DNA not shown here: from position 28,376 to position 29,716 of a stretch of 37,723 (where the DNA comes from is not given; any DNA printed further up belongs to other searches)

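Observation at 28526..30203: Shared module architecture in proteins A and B: Zn-ribbon, aromatic x-P-[FL]-W strand, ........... strand, C-terminal TM hairpin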

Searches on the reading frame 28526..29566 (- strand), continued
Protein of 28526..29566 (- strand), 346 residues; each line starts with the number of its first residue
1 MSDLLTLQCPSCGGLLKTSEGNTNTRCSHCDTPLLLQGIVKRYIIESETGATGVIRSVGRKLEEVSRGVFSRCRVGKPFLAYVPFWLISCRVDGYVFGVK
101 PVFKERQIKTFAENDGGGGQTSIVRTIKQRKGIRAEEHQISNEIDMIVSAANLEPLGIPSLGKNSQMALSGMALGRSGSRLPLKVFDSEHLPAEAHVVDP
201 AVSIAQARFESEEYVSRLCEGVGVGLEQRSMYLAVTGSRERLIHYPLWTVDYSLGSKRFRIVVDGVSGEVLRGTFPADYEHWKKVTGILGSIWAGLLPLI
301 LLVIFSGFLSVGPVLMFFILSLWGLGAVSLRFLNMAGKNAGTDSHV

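Call 48: search_protein_families(library=pfam, proteins=[L005:7585-8685:+, L005:8765-11341:+, L005:4427-5035:-, L005:3235-4452:+, L045:9032-10660:+, L005:1864-3177:+, L005:5133-5942:+, L005:7044-7583:+, L015:3495-5081:-, L007:7617-8834:+], max_evalue=0.001)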
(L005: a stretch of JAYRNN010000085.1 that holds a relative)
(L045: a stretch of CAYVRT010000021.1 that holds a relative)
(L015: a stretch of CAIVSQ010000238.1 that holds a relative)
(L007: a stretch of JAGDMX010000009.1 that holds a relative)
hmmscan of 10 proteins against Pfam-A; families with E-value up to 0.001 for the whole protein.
L005:7585-8685:+ (366 aa): 3 families
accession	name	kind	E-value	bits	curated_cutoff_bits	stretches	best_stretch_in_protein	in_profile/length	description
PF13091.12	PLDc_2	-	3.2e-54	182.8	27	2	78-197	2-131/132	PLD-like domain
PF07894.18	SACK1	-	3.1e-11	43.8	21.4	1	141-199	213-270/274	Scaffolding anchor of CK1 domain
PF00614.28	PLDc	-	1.1e-07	32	21.9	1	308-333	3-28/28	Phospholipase D Active site motif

L005:8765-11341:+ (858 aa): 2 families
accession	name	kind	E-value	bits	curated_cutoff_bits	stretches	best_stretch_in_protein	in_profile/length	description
PF01935.23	DUF87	-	1.3e-05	25.8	23.2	1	26-77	16-68/220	Helicase HerA, central domain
PF12846.13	AAA_10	-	4.9e-05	23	27.5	0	323-381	239-294/362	AAA-like domain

L005:4427-5035:- (202 aa): 1 family
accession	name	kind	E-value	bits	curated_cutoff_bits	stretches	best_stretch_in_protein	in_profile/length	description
PF00156.33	Pribosyltran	-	2.3e-11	43.7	26.3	1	55-170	15-119/158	Phosphoribosyl transferase domain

L005:3235-4452:+ (405 aa): 2 families
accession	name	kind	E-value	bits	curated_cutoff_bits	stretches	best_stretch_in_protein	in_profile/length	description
PF18096.6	Thump_like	-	1.9e-19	69.7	26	1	324-393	1-75/78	THUMP domain-like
PF13649.12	Methyltransf_25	-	4.5e-05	24.5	27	1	101-158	3-60/97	Methyltransferase domain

L045:9032-10660:+ (542 aa): 4 families
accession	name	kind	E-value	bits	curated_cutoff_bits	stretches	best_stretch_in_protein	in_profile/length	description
PF01546.33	Peptidase_M20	-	2.8e-32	112.8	24.6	1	171-536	2-205/206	Peptidase family M20/M25/M40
PF07687.19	M20_dimer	-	3.4e-14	53.1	21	1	291-435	1-103/107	Peptidase dimerisation domain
PF04389.22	Peptidase_M28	-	1.9e-06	28.2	21.3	1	157-267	4-89/193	Peptidase family M28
PF05343.19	Peptidase_M42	-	0.0001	21.9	23.2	1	199-255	125-178/292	M42 glutamyl aminopeptidase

L005:1864-3177:+ (437 aa): 9 families
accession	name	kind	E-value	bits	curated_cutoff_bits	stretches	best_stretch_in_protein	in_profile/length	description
PF01593.30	Amino_oxidase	-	1.1e-31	111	19.8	1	11-428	1-442/443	Flavin containing amine oxidoreductase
PF01266.30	DAO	-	4.9e-12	46.5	27.9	1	4-48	2-50/353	FAD dependent oxidoreductase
PF13450.12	NAD_binding_8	-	1.9e-10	41.3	21.9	1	6-73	1-68/68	NAD(P)-binding Rossmann-like domain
PF07992.20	Pyr_redox_2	-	1.6e-07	31.5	26.1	1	3-32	2-31/291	Pyridine nucleotide-disulphide oxidoreductase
PF00070.33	Pyr_redox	-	2.6e-06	28.3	22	0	4-36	2-34/82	Pyridine nucleotide-disulphide oxidoreductase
PF12831.13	FAD_oxidored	-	3.8e-06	26.9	27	1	4-40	2-38/416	FAD dependent oxidoreductase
PF00890.30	FAD_binding_2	-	1.5e-05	24.8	20.4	1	4-38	2-36/414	FAD binding domain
PF01946.23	Thi4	-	0.0001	22.1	26.2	1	3-41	19-58/235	Thi4 family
PF03486.20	HI0933_like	-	0.00016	21.7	50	0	3-37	2-36/244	HI0933-like protein Rossmann domain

L005:5133-5942:+ (269 aa): 1 family
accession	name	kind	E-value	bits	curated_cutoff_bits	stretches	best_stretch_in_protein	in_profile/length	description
PF07754.17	HVO_2753_ZBP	-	0.00043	20.4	33.2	1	12-37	1-26/46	Small zinc finger protein HVO_2753-like, Zn-binding pocket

L005:7044-7583:+ (179 aa): 0 families

L015:3495-5081:- (528 aa): 2 families
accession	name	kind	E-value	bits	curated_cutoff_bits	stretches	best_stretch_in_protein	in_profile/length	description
PF03023.19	MurJ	-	5.3e-91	305.9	27.4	1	36-480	2-436/451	Lipid II flippase MurJ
PF13440.11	Polysacc_synt_3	-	3.1e-09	36.9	23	1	116-345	60-284/293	Polysaccharide biosynthesis protein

L007:7617-8834:+ (405 aa): 5 families
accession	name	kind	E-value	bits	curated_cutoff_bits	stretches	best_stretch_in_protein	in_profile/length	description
PF07995.17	GSDH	-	3.7e-18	66.3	25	1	148-351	83-289/332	Glucose / Sorbosone dehydrogenase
PF23500.1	DUF7133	-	8.1e-18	65.3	27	1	66-396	9-352/385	Domain of unknown function (DUF7133)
PF22807.2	TrAA12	-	2.8e-07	29.7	30.9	1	294-362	270-332/463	TrAA12-like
PF25021.1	TEN_NHL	-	0.00015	21.3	27.1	0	375-399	33-55/357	Teneurin NHL domain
PF01436.27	NHL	-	0.00026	21.3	20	0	89-106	9-26/28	NHL repeat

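Call 49: list_cluster_members(proteins=[P0144, P0145, P0147, P0167, P0198, P0183, P0185, P0193, P0162, P0178])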
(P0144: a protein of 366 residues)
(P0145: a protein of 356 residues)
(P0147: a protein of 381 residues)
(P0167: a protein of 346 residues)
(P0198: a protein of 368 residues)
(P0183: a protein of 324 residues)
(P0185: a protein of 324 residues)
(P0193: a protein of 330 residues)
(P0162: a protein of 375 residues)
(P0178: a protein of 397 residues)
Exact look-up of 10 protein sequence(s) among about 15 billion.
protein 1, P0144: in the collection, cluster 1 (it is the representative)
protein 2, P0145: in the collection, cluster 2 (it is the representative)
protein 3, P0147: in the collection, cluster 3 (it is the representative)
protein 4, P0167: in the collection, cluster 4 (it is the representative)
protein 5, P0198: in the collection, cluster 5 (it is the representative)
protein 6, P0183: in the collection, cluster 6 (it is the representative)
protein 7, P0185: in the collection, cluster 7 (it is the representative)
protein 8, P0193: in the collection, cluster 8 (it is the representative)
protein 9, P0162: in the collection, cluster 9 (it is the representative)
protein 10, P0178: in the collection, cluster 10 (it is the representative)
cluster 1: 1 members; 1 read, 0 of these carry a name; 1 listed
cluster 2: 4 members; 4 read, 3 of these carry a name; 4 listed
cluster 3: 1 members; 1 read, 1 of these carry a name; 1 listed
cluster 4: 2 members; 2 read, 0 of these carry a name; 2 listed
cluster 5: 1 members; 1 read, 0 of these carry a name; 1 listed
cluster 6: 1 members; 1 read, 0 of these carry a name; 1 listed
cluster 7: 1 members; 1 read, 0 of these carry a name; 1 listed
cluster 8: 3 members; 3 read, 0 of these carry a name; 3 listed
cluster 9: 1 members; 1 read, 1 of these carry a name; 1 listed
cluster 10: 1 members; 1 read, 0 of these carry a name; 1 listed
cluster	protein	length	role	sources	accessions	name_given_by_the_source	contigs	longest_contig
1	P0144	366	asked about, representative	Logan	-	-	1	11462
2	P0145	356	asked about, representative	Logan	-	-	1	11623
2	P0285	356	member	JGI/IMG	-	hypothetical protein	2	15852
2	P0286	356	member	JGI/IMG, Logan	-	hypothetical protein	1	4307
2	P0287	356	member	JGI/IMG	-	hypothetical protein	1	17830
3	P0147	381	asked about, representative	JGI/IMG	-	hypothetical protein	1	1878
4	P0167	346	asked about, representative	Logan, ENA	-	-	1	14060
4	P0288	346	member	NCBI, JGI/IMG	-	-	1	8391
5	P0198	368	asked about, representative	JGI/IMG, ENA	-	-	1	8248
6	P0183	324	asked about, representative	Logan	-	-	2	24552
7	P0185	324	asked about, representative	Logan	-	-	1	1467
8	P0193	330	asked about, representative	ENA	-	-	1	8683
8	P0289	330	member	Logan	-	-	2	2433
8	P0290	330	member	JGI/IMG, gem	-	-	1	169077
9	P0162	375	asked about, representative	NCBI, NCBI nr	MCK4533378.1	hypothetical protein KAU39_06285 [bacterium] | hypothetical protein [bacterium]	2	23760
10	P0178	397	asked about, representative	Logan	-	-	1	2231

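Call 50: find_encoding_contigs(protein=P0144, flank=6000, max_places=2)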
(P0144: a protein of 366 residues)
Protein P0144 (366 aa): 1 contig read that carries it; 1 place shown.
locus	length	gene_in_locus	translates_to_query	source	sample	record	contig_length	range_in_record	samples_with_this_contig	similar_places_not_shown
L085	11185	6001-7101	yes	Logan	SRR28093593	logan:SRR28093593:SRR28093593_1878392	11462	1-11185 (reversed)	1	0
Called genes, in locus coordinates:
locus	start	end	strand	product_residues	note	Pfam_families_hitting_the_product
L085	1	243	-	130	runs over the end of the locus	-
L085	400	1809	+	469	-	PF03841:SelA, PF01053:Cys_Met_Meta_PP (faint)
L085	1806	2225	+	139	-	PF01809:YidD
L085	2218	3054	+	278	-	-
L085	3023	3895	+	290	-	PF13432:TPR_16 (weak)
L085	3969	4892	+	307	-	-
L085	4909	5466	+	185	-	PF01923:Cob_adeno_trans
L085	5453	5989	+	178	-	PF13581:HATPase_c_2, PF02518:HATPase_c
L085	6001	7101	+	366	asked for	-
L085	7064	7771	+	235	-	-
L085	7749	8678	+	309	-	PF00905:Transpeptidase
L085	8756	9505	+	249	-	PF03009:GDPD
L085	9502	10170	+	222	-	PF00657:Lipase_GDSL, PF13472:Lipase_GDSL_2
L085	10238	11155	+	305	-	PF03446:NAD_binding_2, PF03807:F420_oxidored (weak), PF14833:NAD_binding_11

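Call 51: find_encoding_contigs(protein=P0162, flank=6000, max_places=1)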
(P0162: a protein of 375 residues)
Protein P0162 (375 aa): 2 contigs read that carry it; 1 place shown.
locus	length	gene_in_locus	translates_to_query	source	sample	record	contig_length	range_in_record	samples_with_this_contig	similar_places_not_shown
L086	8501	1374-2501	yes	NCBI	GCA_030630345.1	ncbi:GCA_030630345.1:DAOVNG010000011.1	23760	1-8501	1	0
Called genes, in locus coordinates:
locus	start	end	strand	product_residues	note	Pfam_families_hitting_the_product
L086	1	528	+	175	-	?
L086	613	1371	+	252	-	-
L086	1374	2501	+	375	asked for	-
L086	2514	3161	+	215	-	-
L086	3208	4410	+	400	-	PF13742:tRNA_anti_2, PF01336:tRNA_anti-codon, PF02601:Exonuc_VII_L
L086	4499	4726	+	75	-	PF02609:Exonuc_VII_S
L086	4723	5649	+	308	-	PF00348:polyprenyl_synt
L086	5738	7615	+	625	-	PF13292:DXP_synthase_N, PF00676:E1_dh (weak), PF02779:Transket_pyr, PF02780:Transketolase_C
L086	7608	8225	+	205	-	PF01479:S4, PF22421:SYY_C-terminal (weak), PF01728:FtsJ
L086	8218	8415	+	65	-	-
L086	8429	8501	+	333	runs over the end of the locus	PF04055:Radical_SAM, PF13353:Fer4_12 (weak)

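Call 52: find_encoding_contigs(protein=P0290, flank=6000, max_places=1)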
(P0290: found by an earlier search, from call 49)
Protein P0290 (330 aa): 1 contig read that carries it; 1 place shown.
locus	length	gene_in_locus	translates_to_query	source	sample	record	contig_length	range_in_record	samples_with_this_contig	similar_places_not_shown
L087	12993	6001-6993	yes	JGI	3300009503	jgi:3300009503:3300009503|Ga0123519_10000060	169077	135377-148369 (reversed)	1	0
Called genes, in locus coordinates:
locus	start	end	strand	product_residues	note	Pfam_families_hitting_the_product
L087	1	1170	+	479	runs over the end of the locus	PF00933:Glyco_hydro_3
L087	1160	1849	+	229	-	-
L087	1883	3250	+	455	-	PF13552:DUF4127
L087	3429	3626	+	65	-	PF12773:DZR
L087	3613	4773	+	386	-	PF07719:TPR_2 (faint), PF13181:TPR_8 (faint), PF00771:FHIPEP, PF00515:TPR_1 (weak), PF13414:TPR_11, PF13432:TPR_16 (weak), PF14559:TPR_19 (weak), PF13414:TPR_11 (weak), +1 more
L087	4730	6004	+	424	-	-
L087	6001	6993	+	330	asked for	-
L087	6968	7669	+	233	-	-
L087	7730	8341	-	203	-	-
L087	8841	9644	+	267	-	PF02463:SMC_N (weak), PF00005:ABC_tran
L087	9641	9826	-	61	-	-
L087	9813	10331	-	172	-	PF08843:AbiEii (weak)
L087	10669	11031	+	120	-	-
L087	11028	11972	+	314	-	PF07833:Cu_amine_oxidN1 (weak), PF11611:DUF4352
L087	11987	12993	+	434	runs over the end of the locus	PF01547:SBP_bac_1, PF13416:SBP_bac_8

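Call 53: find_encoding_contigs(protein=P0183, flank=6000, max_places=1)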
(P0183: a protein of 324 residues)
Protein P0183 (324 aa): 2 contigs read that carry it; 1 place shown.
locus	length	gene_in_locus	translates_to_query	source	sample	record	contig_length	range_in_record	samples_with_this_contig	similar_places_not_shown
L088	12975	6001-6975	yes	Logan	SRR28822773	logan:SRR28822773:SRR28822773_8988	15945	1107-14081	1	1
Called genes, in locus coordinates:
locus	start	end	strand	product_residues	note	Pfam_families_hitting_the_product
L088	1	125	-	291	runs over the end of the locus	PF18917:LiaI-LiaF-like_TM1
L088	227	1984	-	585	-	PF14716:HHH_8, PF14520:HHH_5, PF14791:DNA_pol_B_thumb, PF02811:PHP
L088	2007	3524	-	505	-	PF00890:FAD_binding_2 (weak), PF01266:DAO (weak), PF01593:Amino_oxidase, PF13450:NAD_binding_8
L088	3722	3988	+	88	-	-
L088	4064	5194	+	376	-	PF18854:baeRF_family10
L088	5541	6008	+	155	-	-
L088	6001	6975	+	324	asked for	-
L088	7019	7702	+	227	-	-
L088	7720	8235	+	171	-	-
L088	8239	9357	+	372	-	PF13421:Band_7_1, PF01145:Band_7, PF17032:Zn_ribbon_15 (faint), PF10571:UPF0547 (faint), PF12773:DZR, PF13240:Zn_Ribbon_1 (weak), PF13248:Zn_ribbon_3 (weak), PF13240:Zn_Ribbon_1 (weak)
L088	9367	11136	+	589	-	PF09972:DUF2207, PF20990:DUF2207_C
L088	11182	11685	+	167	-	-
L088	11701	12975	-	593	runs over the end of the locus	PF12229:PG_binding_4, PF04294:VanW, PF07501:G5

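Call 54: find_encoding_contigs(protein=P0167, flank=6000, max_places=1)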
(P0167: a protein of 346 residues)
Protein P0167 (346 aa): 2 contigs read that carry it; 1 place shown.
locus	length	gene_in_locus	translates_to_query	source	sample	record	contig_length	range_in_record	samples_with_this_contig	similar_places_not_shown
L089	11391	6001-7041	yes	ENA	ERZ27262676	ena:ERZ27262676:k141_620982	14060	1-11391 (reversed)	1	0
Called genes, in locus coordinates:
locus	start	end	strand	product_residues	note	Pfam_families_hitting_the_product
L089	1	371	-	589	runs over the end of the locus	-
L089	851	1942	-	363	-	PF01820:Dala_Dala_lig_N, PF02786:CPSase_L_D2, PF07478:Dala_Dala_lig_C, PF02222:ATP-grasp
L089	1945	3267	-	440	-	PF03193:RsgA_GTPase (faint), PF13167:GTP-bdg_N, PF16360:GTP-bdg_M, PF01926:MMR_HSR1, PF16897:MMR_HSR1_Xtn (faint), PF19275:HflX_C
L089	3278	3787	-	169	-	PF08534:Redoxin (weak), PF00578:AhpC-TSA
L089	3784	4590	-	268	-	PF02683:DsbD_TM, PF13386:DsbD_2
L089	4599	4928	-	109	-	PF00085:Thioredoxin, PF13098:Thioredoxin_2, PF02114:Phosducin (weak), PF13899:Thioredoxin_7 (weak), PF13905:Thioredoxin_8 (faint)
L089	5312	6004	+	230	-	-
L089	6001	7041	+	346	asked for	-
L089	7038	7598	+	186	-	-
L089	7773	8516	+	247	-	PF02146:SIR2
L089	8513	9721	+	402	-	PF01969:Ni_insertion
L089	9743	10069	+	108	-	-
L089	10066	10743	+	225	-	PF01814:Hemerythrin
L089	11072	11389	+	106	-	?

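Call 64: search_protein_families(library=padloc, proteins=[window:28526-29566:-, L005:7585-8685:+, L005:8765-11341:+, L005:5133-5942:+, L005:6001-7065:+, L005:7044-7583:+], max_evalue=0.01)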
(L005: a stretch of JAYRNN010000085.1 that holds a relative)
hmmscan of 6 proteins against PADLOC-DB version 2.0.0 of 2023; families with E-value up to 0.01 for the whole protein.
window:28526-29566:- (346 aa): 0 families

L005:7585-8685:+ (366 aa): 31 families (the best 25 are shown)
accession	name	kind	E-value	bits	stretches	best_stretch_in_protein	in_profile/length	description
PDLC02614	DrmC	-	6.2e-25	85.8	2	236-351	25-142/153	DrmC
PDLC02588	DrmC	-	1.7e-15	55.4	1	235-359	107-242/256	DrmC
PDLC02606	DrmC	-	4.8e-14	50.5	2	74-176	36-152/182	DrmC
PDLC02609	DrmC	-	1.7e-13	49.1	2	237-352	101-224/241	DrmC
PDLC02585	DrmC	-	2.1e-13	48.5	1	233-351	106-235/253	DrmC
PDLC02607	DrmC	-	1e-12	45.9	2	236-358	114-251/265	DrmC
PDLC03922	MkoB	-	1.1e-12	46.1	2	256-356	495-598/610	-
PDLC02901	DpdK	-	3.3e-12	44.4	2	264-358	74-166/173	DpdK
PDLC02612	DrmC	-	3.9e-12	44.2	2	60-175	80-202/235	DrmC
PDLC02597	DrmC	-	9.4e-12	43.3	2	309-354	184-228/242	DrmC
PDLC03924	MkoC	-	9.1e-11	38.6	2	240-349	1000-1121/1136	-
PDLC02587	DrmC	-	1.9e-10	38.2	2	309-360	204-255/267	DrmC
PDLC02589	DrmC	-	3.2e-10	37.6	1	304-353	198-246/264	DrmC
PDLC02605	DrmC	-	9.9e-10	36.5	0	234-284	117-168/270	DrmC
PDLC02595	DrmC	-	3.3e-08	31.6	1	97-174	146-236/269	DrmC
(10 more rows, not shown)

L005:8765-11341:+ (858 aa): 8 families
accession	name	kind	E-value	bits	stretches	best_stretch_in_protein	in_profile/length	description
PDLC04140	mad8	-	1.5e-14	52.2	1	29-400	19-264/314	mads_8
PDLC04105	HerA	-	1.7e-12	44.7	2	307-398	405-497/576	-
PDLC04103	HerA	-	3.2e-07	27.1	1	354-396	474-516/579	-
PDLC04100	HerA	-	6.4e-06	23.1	1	350-400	469-519/580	-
PDLC01055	HerA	-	7.6e-06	23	0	297-401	390-490/532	Type III coevolved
PDLC00252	LmuB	-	0.00032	17.6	1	700-832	314-443/554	AAA ATPase domain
PDLC02185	HerA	-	0.00034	17.5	1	350-400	475-525/585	-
PDLC04104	HerA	-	0.0012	15.7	1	307-395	206-295/379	-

L005:5133-5942:+ (269 aa): 0 families

L005:6001-7065:+ (354 aa): 0 families

L005:7044-7583:+ (179 aa): 0 families

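Call 66: find_related_loci(query=P0144, collection=genome_contigs, flank=5000)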
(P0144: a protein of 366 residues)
Query P0144 (366 aa) in genome_contigs; peptide patterns used: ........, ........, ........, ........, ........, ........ (x = any residue, [..] = any of these).
52 stretches matched a pattern, but none encodes a relative of the query by tblastn (E <= 1e-3).

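Call 69: find_related_loci(query=A7, collection=genome_contigs, flank=5000)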
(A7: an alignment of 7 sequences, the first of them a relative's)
Query A7 (346 aa) in genome_contigs; peptide patterns used: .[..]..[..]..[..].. (x = any residue, [..] = any of these).
256 stretches matched a pattern; 14 encode a relative of the query (tblastn E <= 1e-3); 14 distinct loci.
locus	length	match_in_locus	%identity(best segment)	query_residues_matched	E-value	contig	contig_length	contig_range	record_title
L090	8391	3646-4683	100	1-346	0e+0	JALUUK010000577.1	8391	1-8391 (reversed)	MAG: Acidobacteria bacterium isolate 128-326_metabat1_scaf2bin.003 128-326_scaffold_4509_c1, whole genome shotgun sequen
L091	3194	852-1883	43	6-345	2e-77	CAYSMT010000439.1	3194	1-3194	MAG TPA_asm: uncultured Acidobacteriota bacterium isolate binchicken_co67_38 genome assembly, contig: NODE_42605_length_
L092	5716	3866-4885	43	3-341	2e-74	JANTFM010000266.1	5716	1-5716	MAG: Acidobacteria bacterium isolate bin100110 c_000000016967, whole genome shotgun sequence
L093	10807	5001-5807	48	6-272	4e-73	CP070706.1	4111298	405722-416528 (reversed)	MAG: Acidobacteriota bacterium isolate bin529 chromosome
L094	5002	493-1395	41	1-299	3e-67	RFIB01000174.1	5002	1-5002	MAG: Acidobacteria bacterium isolate J065 k99_414149, whole genome shotgun sequence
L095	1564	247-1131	40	4-298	1e-68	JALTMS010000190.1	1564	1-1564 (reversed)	MAG: Acidobacteria bacterium isolate S139_metabat2_scaf2bin.030 S139_NODE_155852_length_1564_cov_2.060543, whole genome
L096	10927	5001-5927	40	6-314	4e-60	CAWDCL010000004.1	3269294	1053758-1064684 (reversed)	MAG: uncultured Acidobacteriota bacterium isolate MFD02979.bin.1.81 genome assembly, contig: contig_62847, whole genome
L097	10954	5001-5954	40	6-323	3e-59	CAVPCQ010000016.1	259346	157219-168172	MAG: uncultured Acidobacteriota bacterium isolate MFD00032.bin.3.232 genome assembly, contig: contig_28477, whole genome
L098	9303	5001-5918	40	6-311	2e-56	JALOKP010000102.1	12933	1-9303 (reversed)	MAG: Acidobacteria bacterium isolate Prado002 scaffold_5291, whole genome shotgun sequence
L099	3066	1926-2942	36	4-339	2e-56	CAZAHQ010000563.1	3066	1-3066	MAG TPA_asm: uncultured Acidobacteriota bacterium isolate SRP173033_co1_59 genome assembly, contig: NODE_100793_length_3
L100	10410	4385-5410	36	1-339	9e-56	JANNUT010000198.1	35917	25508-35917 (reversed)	MAG: Acidobacteriota bacterium isolate SOY_30_concoct_69_sub SOY_30_k141_943948, whole genome shotgun sequence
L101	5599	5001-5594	48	6-203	8e-55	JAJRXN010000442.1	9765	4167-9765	MAG: Acidobacteria bacterium isolate Dive96_bin3.160 k141_2725690, whole genome shotgun sequence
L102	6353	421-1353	38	1-311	5e-54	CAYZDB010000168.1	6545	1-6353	MAG TPA_asm: uncultured Acidobacteriota bacterium isolate binchicken_co245_196 genome assembly, contig: NODE_15402_lengt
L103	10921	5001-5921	37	6-311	6e-46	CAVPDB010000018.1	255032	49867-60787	MAG: uncultured Acidobacteriota bacterium isolate MFD00032.bin.3.166 genome assembly, contig: contig_72569, whole genome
